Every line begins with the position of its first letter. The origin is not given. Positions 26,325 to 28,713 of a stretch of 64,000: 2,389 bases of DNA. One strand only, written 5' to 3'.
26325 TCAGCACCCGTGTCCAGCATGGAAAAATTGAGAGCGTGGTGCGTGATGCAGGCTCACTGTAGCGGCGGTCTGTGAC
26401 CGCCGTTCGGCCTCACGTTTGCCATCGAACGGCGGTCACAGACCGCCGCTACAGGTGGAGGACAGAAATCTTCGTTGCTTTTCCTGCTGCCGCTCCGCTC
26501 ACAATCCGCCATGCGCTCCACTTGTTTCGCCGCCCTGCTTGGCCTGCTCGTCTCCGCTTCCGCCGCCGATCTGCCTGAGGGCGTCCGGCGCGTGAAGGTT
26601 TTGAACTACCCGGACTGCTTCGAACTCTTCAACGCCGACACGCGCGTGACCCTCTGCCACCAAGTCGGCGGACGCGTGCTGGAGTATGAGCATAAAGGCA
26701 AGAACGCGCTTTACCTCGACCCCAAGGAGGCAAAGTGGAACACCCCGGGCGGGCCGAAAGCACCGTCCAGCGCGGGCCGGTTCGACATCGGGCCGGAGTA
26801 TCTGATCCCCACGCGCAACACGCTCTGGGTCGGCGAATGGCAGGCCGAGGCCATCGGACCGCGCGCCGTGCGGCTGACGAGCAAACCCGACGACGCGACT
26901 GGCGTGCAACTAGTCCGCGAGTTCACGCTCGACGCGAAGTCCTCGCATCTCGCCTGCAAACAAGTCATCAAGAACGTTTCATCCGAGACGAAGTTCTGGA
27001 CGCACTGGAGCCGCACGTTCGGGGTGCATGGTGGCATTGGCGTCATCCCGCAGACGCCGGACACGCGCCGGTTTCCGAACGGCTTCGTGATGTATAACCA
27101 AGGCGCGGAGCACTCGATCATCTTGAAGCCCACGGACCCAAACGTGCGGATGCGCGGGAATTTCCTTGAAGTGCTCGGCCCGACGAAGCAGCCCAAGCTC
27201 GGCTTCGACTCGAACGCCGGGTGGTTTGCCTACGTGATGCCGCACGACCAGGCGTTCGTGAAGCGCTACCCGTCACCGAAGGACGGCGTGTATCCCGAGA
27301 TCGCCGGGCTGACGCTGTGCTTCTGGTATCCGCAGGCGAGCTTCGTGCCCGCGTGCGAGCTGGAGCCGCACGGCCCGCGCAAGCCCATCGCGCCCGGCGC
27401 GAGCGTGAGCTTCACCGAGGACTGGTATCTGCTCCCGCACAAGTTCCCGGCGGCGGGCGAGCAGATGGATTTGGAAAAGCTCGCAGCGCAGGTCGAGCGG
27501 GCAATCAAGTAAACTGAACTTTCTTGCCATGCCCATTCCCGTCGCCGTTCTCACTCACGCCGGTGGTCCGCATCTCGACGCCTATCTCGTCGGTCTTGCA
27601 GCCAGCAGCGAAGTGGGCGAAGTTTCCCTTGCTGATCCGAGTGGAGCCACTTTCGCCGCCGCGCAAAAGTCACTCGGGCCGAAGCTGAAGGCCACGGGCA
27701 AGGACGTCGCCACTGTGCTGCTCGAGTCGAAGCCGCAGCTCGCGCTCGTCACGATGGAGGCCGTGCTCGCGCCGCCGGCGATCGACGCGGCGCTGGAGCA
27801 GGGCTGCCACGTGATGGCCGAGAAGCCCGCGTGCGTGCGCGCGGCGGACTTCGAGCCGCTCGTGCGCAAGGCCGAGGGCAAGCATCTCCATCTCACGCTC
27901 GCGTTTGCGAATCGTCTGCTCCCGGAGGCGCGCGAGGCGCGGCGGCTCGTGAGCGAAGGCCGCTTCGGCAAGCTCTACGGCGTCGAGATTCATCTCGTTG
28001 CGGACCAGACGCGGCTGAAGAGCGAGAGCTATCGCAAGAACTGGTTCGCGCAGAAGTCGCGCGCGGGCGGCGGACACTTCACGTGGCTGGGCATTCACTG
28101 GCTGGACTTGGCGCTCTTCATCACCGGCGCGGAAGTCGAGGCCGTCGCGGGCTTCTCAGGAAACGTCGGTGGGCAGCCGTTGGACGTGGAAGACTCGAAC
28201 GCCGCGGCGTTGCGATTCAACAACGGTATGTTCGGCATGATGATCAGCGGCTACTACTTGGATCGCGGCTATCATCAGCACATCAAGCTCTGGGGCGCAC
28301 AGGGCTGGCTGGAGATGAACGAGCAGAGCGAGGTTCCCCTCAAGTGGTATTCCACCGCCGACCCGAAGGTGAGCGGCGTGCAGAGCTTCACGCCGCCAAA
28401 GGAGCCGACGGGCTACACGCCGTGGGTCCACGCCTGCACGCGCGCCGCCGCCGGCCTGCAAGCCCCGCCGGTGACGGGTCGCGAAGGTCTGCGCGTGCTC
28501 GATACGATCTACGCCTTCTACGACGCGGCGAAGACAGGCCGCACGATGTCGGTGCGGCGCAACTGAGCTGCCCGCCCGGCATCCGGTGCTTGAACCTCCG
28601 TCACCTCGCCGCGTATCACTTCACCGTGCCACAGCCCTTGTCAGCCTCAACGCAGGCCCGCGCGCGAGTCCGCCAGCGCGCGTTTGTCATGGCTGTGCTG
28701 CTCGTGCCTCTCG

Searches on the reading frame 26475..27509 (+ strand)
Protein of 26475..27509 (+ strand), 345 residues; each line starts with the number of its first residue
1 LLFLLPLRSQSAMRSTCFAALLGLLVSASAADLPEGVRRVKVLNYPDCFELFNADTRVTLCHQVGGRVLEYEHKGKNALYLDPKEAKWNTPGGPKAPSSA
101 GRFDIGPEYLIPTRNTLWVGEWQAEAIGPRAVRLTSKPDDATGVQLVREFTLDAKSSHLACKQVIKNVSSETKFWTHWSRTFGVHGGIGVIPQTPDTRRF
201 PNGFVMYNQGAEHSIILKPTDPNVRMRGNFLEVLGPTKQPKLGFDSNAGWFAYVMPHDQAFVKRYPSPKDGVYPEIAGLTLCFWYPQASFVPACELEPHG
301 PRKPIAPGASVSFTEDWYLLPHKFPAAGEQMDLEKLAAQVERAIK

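Call 87: search_protein_families(library=pfam, proteins=[window:26475-27509:+], max_evalue=1e-8)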
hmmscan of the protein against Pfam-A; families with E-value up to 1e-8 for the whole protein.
window:26475-27509:+ (345 aa): 1 family
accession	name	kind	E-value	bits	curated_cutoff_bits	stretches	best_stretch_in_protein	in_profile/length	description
PF14315.11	DUF4380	-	6.1e-09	35.7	29.4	0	241-319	215-294/295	Domain of unknown function (DUF4380)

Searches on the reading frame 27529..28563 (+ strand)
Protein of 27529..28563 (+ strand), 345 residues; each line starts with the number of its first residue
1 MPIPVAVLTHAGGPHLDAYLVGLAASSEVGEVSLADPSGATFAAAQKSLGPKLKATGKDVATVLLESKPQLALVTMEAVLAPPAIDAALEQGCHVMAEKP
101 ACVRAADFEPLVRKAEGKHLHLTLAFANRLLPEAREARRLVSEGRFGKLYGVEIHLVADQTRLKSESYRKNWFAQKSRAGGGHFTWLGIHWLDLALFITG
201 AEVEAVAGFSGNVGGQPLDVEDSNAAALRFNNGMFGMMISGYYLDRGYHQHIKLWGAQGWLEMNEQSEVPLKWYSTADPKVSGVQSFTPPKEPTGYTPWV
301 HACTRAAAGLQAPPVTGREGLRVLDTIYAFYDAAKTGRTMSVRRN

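Call 87: search_protein_families(library=pfam, proteins=[window:27529-28563:+], max_evalue=1e-8)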
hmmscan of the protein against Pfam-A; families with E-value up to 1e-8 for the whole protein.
window:27529-28563:+ (345 aa): 2 families
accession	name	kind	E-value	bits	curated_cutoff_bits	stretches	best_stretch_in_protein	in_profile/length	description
PF22725.1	GFO_IDH_MocA_C3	-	2.1e-23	83.1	27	1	135-262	2-124/124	GFO/IDH/MocA C-terminal domain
PF02894.22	GFO_IDH_MocA_C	-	1.5e-16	61.3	22.9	1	138-341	1-217/218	Oxidoreductase family, C-terminal alpha/beta domain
